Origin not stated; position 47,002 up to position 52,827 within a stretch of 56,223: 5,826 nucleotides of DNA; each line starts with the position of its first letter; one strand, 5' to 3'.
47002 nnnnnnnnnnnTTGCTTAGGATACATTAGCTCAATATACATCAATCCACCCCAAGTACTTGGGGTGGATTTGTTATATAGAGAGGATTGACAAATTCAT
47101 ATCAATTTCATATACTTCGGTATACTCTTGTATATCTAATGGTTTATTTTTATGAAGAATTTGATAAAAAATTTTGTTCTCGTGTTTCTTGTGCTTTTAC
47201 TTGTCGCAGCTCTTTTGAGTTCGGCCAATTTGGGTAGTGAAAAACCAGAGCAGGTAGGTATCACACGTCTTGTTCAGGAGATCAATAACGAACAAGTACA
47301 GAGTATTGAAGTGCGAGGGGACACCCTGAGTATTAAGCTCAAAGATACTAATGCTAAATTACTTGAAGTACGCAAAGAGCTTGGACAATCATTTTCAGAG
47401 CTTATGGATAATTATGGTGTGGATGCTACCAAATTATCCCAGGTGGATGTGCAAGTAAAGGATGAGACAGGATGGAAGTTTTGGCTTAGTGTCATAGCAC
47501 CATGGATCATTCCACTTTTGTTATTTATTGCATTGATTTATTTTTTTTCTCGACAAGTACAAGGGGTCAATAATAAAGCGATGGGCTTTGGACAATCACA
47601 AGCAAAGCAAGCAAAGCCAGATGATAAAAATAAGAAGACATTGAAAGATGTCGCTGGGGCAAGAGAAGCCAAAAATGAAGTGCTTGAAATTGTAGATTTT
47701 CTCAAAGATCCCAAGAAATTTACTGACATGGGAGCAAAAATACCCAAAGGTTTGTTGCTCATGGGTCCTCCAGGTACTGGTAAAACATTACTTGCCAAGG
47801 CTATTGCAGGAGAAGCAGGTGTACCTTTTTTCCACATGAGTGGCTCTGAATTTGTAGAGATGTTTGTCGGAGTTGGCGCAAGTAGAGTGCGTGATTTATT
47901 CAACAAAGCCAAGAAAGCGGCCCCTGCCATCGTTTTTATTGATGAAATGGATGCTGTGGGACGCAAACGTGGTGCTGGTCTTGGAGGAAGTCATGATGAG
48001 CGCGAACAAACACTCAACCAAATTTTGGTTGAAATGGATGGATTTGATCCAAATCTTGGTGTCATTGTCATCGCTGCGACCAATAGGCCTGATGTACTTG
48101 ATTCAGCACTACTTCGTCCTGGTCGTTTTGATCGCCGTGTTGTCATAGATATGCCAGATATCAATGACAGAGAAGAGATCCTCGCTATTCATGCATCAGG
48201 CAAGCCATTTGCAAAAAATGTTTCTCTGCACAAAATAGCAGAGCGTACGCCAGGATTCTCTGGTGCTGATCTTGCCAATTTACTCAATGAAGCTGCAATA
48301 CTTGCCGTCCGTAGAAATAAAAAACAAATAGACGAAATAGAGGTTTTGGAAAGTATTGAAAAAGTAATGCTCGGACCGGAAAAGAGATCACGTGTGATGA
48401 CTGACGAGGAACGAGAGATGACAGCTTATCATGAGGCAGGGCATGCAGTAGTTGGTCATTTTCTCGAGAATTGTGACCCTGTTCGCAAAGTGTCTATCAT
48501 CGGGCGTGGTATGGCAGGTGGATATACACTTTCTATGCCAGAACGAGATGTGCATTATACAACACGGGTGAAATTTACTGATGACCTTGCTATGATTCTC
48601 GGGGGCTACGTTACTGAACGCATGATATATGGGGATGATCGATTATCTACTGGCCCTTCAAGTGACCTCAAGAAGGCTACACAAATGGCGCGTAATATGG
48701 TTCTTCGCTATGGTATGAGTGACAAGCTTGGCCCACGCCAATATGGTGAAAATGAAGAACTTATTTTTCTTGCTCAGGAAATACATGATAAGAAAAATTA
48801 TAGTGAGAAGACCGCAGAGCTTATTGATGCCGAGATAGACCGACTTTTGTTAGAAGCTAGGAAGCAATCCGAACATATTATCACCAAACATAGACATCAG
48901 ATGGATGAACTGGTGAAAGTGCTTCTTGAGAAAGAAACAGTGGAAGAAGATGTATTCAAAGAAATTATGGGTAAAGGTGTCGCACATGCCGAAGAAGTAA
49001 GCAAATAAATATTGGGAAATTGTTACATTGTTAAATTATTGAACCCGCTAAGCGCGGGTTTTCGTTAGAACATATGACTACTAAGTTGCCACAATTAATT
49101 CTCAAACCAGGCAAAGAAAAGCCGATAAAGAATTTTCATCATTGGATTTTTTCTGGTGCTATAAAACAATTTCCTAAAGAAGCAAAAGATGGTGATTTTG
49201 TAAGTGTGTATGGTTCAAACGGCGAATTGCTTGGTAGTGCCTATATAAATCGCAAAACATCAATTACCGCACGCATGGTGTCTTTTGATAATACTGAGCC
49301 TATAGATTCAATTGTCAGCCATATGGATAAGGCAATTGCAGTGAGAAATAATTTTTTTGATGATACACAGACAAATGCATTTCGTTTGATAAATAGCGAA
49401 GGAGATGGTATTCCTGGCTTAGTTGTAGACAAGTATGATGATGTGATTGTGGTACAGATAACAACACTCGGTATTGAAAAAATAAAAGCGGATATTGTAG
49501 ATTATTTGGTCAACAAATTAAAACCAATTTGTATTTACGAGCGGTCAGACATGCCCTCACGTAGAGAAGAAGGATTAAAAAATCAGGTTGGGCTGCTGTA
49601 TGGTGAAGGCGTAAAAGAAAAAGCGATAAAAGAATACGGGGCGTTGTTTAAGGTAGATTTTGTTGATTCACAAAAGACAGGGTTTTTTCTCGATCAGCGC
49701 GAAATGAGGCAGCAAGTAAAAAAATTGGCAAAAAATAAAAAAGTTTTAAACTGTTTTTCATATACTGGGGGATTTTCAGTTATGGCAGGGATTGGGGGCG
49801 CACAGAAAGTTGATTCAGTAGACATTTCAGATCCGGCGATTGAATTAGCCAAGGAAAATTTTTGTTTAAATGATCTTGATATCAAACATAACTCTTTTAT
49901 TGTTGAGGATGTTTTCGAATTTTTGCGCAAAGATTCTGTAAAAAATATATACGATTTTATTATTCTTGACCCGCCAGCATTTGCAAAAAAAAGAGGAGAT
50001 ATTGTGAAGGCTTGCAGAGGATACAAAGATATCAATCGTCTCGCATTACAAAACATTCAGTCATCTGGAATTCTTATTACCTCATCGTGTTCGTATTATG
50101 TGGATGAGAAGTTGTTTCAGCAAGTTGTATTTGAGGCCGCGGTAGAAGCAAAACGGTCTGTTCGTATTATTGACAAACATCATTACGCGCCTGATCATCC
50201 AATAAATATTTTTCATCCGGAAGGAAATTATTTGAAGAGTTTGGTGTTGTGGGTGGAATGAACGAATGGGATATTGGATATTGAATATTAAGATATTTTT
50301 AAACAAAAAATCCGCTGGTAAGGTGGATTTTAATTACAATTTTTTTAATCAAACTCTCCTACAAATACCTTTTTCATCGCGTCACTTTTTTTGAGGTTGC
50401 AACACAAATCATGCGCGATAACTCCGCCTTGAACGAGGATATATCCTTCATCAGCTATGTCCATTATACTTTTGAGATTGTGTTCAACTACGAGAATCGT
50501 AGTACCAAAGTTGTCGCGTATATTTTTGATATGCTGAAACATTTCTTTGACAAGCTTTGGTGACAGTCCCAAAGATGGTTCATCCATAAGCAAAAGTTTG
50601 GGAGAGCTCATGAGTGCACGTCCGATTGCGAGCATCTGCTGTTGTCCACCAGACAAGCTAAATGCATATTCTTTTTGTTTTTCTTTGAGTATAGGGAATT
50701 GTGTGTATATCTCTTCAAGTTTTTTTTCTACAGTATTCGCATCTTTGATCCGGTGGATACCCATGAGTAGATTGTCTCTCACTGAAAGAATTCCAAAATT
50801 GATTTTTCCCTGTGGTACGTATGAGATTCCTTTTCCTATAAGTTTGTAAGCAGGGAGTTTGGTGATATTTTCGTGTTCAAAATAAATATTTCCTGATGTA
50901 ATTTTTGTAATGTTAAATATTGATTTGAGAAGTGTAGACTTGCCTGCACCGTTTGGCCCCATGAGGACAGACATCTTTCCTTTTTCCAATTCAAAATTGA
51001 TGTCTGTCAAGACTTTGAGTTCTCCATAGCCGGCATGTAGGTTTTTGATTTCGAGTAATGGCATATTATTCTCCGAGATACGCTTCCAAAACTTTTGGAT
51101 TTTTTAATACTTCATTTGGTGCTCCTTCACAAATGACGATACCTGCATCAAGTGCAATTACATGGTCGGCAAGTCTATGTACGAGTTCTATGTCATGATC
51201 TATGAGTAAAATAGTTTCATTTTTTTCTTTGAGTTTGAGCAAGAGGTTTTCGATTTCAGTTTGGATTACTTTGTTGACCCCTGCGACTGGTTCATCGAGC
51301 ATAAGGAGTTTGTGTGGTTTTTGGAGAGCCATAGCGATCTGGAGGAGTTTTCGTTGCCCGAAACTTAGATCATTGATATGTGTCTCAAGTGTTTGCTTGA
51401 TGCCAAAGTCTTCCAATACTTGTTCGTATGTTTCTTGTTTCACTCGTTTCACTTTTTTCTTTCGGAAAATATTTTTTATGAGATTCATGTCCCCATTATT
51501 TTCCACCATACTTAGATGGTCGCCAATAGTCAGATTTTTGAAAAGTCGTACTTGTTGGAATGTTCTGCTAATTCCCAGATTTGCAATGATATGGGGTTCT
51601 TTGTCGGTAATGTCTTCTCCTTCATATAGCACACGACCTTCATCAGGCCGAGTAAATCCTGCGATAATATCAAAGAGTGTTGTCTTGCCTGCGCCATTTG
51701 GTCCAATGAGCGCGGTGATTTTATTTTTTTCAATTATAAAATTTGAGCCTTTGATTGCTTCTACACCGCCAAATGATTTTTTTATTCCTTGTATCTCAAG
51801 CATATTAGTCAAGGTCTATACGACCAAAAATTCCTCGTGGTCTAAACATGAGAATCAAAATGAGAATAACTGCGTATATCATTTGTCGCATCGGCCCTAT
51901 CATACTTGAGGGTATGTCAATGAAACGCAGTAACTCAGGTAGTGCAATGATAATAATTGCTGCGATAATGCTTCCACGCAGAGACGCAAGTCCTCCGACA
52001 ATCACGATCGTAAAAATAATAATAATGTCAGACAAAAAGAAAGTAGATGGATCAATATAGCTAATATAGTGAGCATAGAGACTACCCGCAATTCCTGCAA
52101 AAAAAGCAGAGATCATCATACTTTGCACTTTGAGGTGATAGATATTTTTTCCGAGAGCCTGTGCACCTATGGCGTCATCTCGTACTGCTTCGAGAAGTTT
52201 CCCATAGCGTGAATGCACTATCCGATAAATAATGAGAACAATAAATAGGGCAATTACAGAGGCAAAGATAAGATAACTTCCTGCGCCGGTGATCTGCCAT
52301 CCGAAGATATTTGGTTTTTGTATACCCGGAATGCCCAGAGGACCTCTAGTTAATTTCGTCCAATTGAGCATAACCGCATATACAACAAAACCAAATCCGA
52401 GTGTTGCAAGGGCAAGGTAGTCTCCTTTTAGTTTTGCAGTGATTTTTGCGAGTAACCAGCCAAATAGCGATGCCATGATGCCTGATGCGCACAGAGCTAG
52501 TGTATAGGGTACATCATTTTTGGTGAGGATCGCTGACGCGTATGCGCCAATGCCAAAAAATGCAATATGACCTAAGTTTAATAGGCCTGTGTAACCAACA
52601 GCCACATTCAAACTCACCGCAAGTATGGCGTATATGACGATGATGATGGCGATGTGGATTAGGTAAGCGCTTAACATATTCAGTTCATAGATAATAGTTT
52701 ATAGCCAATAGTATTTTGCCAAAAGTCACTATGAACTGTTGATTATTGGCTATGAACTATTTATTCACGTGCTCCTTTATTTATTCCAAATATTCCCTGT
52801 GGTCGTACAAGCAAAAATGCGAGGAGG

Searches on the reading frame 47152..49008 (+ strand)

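Call 70: search_protein_families(library=pfam, proteins=[window:47152-49008:+], max_evalue=0.001)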
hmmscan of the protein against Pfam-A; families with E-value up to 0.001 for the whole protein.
window:47152-49008:+ (618 aa): 9 families
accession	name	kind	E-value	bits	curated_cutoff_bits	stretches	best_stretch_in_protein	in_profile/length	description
PF01434.24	Peptidase_M41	-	9.7e-64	215.2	29.9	1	414-605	1-191/191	Peptidase family M41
PF00004.35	AAA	-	1.9e-45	155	21.2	1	201-333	1-130/131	ATPase family associated with various cellular activities (AAA)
PF17862.7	AAA_lid_3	-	9.8e-16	57.4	27.2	1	356-395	1-40/45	AAA+ lid domain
PF06068.19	TIP49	-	4.5e-06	26.5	23.8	1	162-235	21-89/347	TIP49 P-loop domain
PF06480.20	FtsH_ext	-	6.8e-06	26.7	25.5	1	10-68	6-68/103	FtsH Extracellular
PF07728.20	AAA_5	-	2.6e-05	24.7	22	1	201-321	2-136/139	AAA domain (dynein-related subfamily)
PF05496.18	RuvB_N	-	0.00017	21.8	27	0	200-233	35-68/159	Holliday junction DNA helicase RuvB P-loop domain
PF20720.3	nSTAND3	-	0.00066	19.9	27.2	0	201-342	20-147/155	Novel STAND NTPase 3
PF13401.12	AAA_22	-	0.00096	19.9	27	0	201-227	8-37/130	AAA domain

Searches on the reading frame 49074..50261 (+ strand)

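Call 70: search_protein_families(library=pfam, proteins=[window:49074-50261:+], max_evalue=0.001)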
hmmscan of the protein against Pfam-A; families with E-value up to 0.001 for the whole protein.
window:49074-50261:+ (395 aa): 6 families
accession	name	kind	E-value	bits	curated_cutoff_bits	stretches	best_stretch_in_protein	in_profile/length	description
PF10672.15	Methyltrans_SAM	-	4.8e-29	102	27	1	173-336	76-236/286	S-adenosylmethionine-dependent methyltransferase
PF17785.7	PUA_3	-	3.6e-18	65.5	22.6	1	8-71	1-64/64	PUA-like domain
PF02475.24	TRM5-TYW2_MTfase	-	8e-08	32.8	28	1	185-303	3-115/164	TRM5/TYW2 methyltransferase domain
PF13847.12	Methyltransf_31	-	7.1e-06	26.2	27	1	220-351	3-122/145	Methyltransferase domain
PF03602.21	Cons_hypoth95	-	8.7e-06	26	24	1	218-307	39-127/182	Conserved hypothetical protein 95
PF05175.20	MTS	-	0.00043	20.4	23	1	231-307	42-113/170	Methyltransferase small domain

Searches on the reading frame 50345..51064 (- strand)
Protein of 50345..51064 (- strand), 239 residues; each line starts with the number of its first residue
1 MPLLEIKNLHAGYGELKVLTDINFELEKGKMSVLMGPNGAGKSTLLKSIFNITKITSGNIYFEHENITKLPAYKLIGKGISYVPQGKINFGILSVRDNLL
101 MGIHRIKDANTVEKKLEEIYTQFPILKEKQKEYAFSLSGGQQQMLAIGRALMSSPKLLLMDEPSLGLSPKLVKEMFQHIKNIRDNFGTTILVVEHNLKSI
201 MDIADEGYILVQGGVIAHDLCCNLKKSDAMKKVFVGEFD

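Call 70: search_protein_families(library=pfam, proteins=[window:50345-51064:-], max_evalue=0.001)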
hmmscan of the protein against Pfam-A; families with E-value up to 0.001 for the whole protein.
window:50345-51064:- (239 aa): 10 families
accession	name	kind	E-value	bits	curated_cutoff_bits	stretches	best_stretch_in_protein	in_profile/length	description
PF00005.33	ABC_tran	-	6.4e-32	111.5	25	1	19-164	1-136/137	ABC transporter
PF13304.12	AAA_21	-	4.2e-11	43.9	27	2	127-187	228-291/304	AAA domain, putative AbiEii toxin, Type IV TA system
PF02463.25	SMC_N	-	8.2e-06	25.8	40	0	29-52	24-48/220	RecF/RecN/SMC N terminal domain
PF03193.22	RsgA_GTPase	-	8e-05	23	30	1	19-60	97-137/174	RsgA GTPase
PF13476.12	AAA_23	-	8.6e-05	23.7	27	1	20-50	11-40/201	AAA domain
PF13401.12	AAA_22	-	0.00018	22.2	27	1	29-193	5-122/130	AAA domain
PF13481.12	AAA_25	-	0.00024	21.2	27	0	26-46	30-50/195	AAA domain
PF13514.12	AAA_27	-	0.00038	20.5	22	1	20-50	17-47/206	AAA domain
PF13555.12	AAA_29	-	0.00039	20.5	27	1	25-49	18-42/61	P-loop containing region of AAA domain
PF13175.12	AAA_15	-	0.00046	20.4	32.1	0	13-51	11-48/374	AAA ATPase domain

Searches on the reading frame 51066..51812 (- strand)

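Call 70: search_protein_families(library=pfam, proteins=[window:51066-51812:-], max_evalue=0.001)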
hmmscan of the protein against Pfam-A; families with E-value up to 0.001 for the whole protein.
window:51066-51812:- (248 aa): 7 families
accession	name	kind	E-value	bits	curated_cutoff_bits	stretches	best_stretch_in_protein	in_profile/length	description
PF00005.33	ABC_tran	-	1.6e-31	110.1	25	1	21-177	2-137/137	ABC transporter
PF13304.12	AAA_21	-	6.3e-13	49.9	27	2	32-53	1-22/304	AAA domain, putative AbiEii toxin, Type IV TA system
PF12399.14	BCA_ABC_TP_C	-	4e-09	36.3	25.5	1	226-248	2-24/27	Branched-chain amino acid ATP-binding cassette transporter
PF13476.12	AAA_23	-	1.3e-08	36.1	27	1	5-207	2-176/201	AAA domain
PF02463.25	SMC_N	-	7.9e-06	25.9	40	1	29-213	23-204/220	RecF/RecN/SMC N terminal domain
PF13175.12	AAA_15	-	1.3e-05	25.5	32.1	1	24-134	16-105/374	AAA ATPase domain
PF13555.12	AAA_29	-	0.00027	21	27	1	24-50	16-42/61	P-loop containing region of AAA domain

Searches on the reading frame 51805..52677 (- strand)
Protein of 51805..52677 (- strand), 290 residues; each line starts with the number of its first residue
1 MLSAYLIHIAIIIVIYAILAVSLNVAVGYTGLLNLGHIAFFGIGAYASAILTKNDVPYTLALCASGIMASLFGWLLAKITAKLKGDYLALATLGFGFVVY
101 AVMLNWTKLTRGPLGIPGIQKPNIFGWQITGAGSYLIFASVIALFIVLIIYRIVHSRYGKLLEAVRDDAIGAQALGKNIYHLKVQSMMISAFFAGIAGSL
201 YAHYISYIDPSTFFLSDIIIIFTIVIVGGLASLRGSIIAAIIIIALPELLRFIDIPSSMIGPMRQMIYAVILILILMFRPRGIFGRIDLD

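Call 70: search_protein_families(library=pfam, proteins=[window:51805-52677:-], max_evalue=0.001)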
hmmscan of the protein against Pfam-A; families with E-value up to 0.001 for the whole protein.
window:51805-52677:- (290 aa): 1 family
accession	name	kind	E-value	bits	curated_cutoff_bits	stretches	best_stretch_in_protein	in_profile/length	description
PF02653.21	BPD_transp_2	-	1.8e-44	152.3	26.8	1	6-276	2-269/269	Branched-chain amino acid transport system / permease component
